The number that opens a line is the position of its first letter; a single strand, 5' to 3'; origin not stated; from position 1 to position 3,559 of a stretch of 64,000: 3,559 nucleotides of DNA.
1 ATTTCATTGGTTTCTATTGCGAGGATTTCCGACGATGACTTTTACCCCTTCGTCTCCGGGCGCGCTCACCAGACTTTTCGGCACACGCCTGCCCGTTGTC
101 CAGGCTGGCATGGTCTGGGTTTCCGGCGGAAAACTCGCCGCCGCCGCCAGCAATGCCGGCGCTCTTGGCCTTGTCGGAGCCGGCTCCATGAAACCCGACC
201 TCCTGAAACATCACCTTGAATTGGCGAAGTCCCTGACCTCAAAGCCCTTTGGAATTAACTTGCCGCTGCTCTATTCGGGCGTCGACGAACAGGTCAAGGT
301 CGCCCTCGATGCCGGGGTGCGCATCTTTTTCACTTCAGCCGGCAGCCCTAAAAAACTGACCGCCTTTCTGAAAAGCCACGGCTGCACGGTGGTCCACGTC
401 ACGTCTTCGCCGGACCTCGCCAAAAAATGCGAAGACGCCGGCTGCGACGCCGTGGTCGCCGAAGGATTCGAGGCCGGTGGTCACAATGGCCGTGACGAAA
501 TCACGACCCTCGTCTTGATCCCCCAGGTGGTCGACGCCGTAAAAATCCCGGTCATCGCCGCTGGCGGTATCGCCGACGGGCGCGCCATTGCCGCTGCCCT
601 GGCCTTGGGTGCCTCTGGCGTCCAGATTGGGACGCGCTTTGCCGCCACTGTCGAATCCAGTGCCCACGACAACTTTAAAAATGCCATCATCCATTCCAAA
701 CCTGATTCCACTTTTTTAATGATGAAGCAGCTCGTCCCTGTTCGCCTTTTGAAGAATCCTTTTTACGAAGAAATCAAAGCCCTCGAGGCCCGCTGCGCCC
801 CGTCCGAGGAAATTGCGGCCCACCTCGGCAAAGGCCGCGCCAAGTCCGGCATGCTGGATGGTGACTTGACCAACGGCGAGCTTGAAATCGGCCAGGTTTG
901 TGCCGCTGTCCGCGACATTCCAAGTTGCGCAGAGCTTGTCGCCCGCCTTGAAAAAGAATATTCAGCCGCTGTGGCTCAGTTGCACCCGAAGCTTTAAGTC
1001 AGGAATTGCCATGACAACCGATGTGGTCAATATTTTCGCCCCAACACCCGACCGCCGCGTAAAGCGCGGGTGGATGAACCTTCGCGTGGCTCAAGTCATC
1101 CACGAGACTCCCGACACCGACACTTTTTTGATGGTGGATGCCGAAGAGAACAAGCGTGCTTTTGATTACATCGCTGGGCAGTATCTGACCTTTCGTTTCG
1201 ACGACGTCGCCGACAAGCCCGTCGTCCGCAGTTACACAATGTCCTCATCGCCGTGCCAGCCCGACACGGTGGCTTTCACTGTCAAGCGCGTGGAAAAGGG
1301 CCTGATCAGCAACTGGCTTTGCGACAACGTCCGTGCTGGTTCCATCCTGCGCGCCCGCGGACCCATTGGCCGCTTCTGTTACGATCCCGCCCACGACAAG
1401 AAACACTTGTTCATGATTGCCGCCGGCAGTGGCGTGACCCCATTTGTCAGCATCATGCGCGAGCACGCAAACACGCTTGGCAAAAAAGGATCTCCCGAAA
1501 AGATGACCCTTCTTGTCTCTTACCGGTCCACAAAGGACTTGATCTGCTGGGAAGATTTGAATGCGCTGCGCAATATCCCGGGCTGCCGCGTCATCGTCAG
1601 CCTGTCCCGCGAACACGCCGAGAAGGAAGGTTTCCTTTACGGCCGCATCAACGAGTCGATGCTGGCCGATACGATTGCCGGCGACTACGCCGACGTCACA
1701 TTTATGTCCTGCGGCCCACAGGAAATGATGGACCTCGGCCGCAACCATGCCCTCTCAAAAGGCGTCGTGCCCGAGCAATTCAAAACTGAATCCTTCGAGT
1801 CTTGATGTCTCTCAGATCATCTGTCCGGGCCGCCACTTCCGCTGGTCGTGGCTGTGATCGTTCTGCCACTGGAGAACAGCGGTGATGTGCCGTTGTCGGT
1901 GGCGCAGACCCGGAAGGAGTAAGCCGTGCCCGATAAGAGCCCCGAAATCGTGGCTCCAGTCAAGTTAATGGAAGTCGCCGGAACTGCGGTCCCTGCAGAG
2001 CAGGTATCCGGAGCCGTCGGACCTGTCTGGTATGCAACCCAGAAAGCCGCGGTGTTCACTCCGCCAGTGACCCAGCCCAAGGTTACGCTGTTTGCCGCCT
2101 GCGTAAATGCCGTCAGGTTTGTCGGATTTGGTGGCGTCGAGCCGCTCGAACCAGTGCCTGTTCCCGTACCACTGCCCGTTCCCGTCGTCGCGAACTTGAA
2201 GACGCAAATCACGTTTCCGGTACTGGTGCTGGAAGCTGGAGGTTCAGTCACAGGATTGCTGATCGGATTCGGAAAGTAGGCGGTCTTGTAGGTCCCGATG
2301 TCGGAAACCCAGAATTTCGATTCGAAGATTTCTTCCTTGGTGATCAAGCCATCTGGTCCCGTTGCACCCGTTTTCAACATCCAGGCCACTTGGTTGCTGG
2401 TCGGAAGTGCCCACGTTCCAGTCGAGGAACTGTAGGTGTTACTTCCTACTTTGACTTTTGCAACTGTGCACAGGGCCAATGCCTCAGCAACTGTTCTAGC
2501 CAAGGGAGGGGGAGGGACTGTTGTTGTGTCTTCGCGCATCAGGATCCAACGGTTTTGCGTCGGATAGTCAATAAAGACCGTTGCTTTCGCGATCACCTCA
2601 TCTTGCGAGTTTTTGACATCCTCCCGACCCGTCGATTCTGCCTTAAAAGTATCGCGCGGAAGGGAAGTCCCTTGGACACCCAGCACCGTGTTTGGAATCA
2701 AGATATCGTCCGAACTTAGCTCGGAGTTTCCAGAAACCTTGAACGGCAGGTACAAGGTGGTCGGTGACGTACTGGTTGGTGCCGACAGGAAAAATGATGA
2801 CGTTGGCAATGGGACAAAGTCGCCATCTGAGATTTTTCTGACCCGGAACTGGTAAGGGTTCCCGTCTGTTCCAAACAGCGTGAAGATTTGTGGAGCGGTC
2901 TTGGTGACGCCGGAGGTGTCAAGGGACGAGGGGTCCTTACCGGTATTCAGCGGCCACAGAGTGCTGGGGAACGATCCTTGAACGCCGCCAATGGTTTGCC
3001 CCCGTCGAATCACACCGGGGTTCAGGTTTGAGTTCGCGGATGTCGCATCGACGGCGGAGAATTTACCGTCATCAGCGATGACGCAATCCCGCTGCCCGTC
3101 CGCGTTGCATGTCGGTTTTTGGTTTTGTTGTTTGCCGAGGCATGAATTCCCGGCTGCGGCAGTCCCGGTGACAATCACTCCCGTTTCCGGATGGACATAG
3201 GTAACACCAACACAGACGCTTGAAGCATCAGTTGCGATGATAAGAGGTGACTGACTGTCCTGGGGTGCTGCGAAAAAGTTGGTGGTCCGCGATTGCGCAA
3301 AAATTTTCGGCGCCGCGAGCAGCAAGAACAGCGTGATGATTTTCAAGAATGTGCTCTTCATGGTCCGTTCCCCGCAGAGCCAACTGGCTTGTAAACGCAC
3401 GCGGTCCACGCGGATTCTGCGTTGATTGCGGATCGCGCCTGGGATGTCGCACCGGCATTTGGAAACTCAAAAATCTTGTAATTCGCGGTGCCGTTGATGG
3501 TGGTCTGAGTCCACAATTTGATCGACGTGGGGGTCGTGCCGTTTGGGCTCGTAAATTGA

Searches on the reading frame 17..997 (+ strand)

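Call 83: search_protein_families(library=pfam, proteins=[window:17-997:+], max_evalue=0.0001)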
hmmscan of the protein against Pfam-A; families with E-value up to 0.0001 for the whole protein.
window:17-997:+ (326 aa): 6 families
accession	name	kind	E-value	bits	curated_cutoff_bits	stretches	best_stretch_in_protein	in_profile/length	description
PF03060.21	NMO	-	2.7e-68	231.2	28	2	90-312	103-329/331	Nitronate monooxygenase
PF01070.24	FMN_dh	-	4.3e-10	39.6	24.9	1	131-212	228-309/350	FMN-dependent dehydrogenase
PF00478.31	IMPDH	-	4.4e-10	39.5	25.6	1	158-218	189-249/345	IMP dehydrogenase / GMP reductase domain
PF05690.20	ThiG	-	4.5e-08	33.2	23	1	118-213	119-212/247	Thiazole biosynthesis protein ThiG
PF04481.18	DUF561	-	1.2e-05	25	21.6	1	133-208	136-217/243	Protein of unknown function (DUF561)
PF00977.27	His_biosynth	-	7.4e-05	22.7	23.6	0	120-208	137-222/228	Histidine biosynthesis protein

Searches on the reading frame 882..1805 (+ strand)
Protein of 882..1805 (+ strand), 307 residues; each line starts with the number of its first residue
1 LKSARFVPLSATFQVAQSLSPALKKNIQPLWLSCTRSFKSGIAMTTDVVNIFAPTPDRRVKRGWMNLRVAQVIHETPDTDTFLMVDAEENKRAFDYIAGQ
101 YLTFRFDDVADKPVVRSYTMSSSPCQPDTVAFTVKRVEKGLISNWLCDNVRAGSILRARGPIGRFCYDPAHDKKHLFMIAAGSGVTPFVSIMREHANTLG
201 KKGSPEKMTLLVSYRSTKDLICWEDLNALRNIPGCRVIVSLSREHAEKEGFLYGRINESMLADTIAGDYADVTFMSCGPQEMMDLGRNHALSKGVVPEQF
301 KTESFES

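Call 83: search_protein_families(library=pfam, proteins=[window:882-1805:+], max_evalue=0.0001)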
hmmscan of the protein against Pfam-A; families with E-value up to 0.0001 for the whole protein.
window:882-1805:+ (307 aa): 3 families
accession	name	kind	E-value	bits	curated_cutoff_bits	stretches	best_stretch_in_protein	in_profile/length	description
PF00175.26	NAD_binding_1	-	1.4e-14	55.1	22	1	178-284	1-105/109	Oxidoreductase NAD-binding domain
PF00970.30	FAD_binding_6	-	1.8e-14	54.3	21.1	1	69-167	4-99/99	Oxidoreductase FAD-binding domain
PF08030.17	NAD_binding_6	-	8e-09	36.2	22.2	1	174-224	2-53/156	Ferric reductase NAD binding domain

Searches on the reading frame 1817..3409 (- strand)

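Call 83: search_protein_families(library=pfam, proteins=[window:1817-3409:-], max_evalue=0.0001)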
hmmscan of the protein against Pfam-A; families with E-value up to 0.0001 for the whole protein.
window:1817-3409:- (530 aa): 2 families
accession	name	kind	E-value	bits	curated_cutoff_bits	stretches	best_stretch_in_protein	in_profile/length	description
PF16656.11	Pur_ac_phosph_N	-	1.2e-06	29.4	30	1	434-513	7-90/93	Purple acid Phosphatase, N-terminal domain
PF00041.27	fn3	-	1.3e-06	29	25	1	428-509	2-75/84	Fibronectin type III domain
